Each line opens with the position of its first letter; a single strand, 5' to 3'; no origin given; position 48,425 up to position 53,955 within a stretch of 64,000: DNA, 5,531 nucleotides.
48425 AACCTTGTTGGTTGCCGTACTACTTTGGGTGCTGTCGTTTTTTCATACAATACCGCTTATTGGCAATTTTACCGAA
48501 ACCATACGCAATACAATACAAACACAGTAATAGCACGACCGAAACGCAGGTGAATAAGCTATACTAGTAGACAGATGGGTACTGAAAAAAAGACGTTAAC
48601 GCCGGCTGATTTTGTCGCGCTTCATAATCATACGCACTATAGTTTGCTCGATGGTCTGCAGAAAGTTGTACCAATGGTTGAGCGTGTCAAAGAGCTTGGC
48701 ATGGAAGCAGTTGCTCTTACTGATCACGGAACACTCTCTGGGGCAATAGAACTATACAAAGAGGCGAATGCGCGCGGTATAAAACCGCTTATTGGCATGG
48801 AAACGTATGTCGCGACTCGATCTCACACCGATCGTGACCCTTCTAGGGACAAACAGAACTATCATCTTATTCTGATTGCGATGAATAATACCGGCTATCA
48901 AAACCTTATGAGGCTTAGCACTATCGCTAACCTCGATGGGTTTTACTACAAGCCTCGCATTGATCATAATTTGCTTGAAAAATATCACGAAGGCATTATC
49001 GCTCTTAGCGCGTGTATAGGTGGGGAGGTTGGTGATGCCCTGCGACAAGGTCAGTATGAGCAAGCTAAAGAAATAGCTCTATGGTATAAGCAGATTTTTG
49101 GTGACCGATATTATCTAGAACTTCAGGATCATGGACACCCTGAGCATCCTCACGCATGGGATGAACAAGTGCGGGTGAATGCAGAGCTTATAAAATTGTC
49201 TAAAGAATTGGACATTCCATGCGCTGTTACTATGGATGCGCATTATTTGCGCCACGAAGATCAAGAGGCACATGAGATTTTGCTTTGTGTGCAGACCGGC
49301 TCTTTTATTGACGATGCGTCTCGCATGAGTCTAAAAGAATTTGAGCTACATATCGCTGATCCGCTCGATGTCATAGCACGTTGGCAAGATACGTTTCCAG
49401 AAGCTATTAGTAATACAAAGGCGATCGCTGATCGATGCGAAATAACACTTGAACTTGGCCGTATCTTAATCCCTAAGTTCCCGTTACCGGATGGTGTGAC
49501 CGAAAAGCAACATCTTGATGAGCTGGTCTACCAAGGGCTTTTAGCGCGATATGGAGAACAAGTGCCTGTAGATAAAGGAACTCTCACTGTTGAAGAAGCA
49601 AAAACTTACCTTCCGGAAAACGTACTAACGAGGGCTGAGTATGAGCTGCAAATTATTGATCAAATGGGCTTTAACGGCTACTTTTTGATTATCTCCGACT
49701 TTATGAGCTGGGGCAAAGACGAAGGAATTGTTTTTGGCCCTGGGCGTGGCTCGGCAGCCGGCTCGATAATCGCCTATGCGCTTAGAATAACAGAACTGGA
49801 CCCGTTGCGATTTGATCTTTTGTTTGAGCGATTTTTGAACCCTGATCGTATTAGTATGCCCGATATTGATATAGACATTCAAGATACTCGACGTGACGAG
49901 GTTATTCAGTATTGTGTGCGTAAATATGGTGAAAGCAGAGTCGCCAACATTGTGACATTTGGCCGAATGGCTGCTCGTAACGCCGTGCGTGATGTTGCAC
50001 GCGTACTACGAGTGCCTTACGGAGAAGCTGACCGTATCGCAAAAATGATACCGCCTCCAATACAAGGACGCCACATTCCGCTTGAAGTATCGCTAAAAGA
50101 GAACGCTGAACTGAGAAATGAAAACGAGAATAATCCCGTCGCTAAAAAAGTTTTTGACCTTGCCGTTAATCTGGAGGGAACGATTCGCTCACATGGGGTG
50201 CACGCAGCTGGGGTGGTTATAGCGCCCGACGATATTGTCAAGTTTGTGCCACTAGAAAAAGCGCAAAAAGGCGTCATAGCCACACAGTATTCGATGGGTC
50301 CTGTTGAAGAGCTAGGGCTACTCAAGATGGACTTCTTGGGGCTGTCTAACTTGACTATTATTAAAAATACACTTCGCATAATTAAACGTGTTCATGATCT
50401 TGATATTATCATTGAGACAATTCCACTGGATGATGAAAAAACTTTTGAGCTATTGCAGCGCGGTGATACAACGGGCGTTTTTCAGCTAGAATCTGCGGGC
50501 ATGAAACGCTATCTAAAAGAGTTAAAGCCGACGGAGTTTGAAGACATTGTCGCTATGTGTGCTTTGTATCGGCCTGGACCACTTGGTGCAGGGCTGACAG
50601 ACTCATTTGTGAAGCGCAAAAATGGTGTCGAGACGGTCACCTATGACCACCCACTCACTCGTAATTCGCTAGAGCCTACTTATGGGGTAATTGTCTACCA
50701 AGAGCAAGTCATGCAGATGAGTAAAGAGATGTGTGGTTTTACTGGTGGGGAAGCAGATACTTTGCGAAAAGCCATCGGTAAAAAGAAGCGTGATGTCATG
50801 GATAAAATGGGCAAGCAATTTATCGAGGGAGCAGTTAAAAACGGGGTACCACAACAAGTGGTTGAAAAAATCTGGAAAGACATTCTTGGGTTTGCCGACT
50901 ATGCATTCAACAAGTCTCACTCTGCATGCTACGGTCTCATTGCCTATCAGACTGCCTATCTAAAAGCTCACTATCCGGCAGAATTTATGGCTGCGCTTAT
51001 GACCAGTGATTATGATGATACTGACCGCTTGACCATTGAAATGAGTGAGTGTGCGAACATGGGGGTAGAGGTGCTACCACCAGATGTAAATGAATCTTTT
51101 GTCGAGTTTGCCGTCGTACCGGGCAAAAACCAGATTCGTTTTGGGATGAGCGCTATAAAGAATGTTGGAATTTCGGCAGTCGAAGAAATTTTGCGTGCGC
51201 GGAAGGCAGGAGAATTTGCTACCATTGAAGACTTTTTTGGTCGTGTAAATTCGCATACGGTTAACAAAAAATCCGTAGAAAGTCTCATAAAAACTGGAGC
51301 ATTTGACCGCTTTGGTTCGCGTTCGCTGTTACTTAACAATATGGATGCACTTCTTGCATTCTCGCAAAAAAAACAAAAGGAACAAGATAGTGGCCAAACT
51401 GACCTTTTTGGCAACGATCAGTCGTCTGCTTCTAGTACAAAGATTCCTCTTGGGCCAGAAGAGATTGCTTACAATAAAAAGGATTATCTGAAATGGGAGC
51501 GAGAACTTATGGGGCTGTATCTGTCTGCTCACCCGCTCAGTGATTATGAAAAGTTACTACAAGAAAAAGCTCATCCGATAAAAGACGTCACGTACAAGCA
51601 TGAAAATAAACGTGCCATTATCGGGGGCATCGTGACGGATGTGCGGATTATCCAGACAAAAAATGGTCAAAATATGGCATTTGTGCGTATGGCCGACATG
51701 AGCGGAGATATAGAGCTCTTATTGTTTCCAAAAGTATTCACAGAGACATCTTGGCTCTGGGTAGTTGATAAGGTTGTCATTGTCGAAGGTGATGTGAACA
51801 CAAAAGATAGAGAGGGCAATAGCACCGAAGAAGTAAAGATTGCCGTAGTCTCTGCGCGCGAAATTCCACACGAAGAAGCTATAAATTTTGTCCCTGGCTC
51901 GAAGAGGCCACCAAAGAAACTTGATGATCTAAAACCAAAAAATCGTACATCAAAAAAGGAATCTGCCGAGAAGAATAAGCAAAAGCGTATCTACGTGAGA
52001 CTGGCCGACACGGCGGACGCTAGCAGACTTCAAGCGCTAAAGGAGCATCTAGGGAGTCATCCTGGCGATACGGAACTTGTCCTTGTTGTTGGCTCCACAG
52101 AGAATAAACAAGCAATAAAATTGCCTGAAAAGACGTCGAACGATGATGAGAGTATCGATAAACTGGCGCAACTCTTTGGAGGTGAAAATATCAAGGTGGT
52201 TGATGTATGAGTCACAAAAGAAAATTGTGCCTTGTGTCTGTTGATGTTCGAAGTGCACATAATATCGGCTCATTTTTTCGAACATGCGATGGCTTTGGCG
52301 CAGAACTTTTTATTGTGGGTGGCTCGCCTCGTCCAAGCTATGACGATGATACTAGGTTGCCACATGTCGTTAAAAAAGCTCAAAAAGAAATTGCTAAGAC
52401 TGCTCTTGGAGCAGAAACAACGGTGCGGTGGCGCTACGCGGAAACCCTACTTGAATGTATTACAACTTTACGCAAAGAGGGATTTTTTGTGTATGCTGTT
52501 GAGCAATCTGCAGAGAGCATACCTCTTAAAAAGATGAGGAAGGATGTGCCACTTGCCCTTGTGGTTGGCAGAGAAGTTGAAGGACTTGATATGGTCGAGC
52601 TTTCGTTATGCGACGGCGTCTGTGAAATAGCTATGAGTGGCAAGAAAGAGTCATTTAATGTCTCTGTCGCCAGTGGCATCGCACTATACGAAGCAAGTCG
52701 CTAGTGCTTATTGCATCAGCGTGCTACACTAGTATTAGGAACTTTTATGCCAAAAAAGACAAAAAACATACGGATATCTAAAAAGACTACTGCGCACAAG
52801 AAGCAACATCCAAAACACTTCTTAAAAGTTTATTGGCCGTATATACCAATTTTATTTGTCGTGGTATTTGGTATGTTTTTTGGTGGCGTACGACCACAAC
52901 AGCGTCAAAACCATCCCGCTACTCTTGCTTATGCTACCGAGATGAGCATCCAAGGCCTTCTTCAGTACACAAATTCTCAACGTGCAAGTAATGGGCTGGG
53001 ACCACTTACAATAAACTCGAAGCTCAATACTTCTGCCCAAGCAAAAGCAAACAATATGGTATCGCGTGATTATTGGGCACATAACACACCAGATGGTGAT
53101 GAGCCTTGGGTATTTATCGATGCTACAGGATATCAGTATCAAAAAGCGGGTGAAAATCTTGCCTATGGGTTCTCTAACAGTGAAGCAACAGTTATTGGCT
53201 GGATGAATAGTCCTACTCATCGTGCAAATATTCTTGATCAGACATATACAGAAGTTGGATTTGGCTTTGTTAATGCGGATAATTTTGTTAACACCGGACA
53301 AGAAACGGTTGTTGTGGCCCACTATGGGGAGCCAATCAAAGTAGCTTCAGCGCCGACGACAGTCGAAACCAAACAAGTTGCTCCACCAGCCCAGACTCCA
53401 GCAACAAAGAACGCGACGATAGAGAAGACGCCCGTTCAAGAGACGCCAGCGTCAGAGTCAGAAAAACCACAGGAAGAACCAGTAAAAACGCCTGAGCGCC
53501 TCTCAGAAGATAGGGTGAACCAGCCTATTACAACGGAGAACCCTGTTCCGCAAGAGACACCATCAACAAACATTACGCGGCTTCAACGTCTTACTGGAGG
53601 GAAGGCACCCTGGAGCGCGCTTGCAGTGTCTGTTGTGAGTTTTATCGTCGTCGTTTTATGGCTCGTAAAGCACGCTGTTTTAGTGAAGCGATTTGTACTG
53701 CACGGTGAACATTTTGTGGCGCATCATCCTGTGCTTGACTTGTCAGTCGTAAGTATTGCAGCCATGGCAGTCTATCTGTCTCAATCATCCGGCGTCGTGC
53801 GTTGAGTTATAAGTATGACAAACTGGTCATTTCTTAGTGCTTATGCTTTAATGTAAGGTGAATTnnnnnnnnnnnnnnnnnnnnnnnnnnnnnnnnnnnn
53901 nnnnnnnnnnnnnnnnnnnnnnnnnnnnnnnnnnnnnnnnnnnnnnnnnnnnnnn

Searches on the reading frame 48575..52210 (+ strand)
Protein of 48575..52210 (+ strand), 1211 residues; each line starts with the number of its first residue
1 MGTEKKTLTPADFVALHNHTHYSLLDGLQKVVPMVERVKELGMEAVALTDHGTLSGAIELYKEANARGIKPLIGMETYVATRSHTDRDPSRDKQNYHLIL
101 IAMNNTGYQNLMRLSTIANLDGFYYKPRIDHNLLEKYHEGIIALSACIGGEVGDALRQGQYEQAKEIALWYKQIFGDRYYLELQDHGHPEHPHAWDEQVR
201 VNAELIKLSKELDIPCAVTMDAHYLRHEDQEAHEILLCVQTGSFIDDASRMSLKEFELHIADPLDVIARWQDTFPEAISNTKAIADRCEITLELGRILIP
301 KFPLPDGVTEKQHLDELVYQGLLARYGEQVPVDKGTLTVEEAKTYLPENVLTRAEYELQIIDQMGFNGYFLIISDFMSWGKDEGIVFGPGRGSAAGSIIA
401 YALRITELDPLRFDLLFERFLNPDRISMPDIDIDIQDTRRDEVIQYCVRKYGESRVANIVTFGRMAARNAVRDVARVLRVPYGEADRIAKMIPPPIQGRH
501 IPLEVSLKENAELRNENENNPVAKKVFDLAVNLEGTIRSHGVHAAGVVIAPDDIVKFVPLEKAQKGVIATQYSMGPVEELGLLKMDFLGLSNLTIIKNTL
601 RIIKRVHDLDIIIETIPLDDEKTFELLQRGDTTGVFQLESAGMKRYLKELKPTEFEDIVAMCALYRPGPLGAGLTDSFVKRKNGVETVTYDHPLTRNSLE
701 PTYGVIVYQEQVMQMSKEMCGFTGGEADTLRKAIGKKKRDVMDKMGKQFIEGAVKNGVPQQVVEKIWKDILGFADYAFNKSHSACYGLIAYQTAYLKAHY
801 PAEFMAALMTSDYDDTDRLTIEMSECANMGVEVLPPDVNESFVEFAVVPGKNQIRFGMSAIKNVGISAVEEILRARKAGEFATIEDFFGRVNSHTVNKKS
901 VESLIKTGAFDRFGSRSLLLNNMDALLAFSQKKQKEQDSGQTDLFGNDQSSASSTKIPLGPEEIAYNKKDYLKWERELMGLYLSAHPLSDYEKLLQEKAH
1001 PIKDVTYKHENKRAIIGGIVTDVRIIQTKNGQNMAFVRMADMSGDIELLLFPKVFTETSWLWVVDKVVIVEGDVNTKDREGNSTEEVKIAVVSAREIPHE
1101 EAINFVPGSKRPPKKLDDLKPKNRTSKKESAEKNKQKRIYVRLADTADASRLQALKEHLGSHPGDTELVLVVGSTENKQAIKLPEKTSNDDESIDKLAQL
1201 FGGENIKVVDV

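Call 55: search_protein_families(library=pfam, max_evalue=0.000001, proteins=[window:48575-52210:+])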
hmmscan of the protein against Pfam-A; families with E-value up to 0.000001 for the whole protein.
window:48575-52210:+ (1211 aa): 5 families
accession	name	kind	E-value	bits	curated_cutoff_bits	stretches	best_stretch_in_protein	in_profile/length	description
PF07733.18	DNA_pol3_alpha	-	7e-96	321.3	23.9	1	312-589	1-260/260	Bacterial DNA polymerase III alpha NTPase domain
PF17657.6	DNA_pol3_finger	-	2e-63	213.1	22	1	592-757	1-166/166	Bacterial DNA polymerase III alpha subunit finger domain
PF02811.25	PHP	-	2.1e-57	194.5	26.4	1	16-186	2-164/164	PHP domain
PF14579.12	HHH_6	-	8.9e-28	96.8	25.6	1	830-915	1-85/90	Helix-hairpin-helix motif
PF01336.31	tRNA_anti-codon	-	1.9e-08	34.6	27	1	1016-1088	3-66/75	OB-fold nucleic acid binding domain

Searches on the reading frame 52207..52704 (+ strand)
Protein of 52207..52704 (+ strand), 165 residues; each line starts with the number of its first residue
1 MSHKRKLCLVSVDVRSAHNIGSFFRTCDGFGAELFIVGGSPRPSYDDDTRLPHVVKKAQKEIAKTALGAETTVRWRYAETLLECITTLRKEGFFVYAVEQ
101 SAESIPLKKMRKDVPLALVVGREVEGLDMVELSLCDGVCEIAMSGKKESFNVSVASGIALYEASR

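Call 8: search_protein_families(library=pfam, proteins=[window:52207-52704:+])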
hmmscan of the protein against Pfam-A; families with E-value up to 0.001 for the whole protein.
window:52207-52704:+ (165 aa): 1 family
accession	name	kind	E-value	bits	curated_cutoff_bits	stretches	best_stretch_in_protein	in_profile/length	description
PF00588.24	SpoU_methylase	-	1.5e-29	103.4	29.7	1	7-161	2-142/142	SpoU rRNA Methylase family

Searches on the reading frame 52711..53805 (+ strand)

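Call 8: search_protein_families(library=pfam, proteins=[window:52711-53805:+])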
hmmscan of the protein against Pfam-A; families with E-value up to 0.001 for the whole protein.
window:52711-53805:+ (364 aa): 1 family
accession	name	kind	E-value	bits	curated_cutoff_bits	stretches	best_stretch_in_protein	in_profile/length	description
PF00188.32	CAP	-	1.3e-21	78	21.1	1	84-204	1-116/117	Cysteine-rich secretory protein family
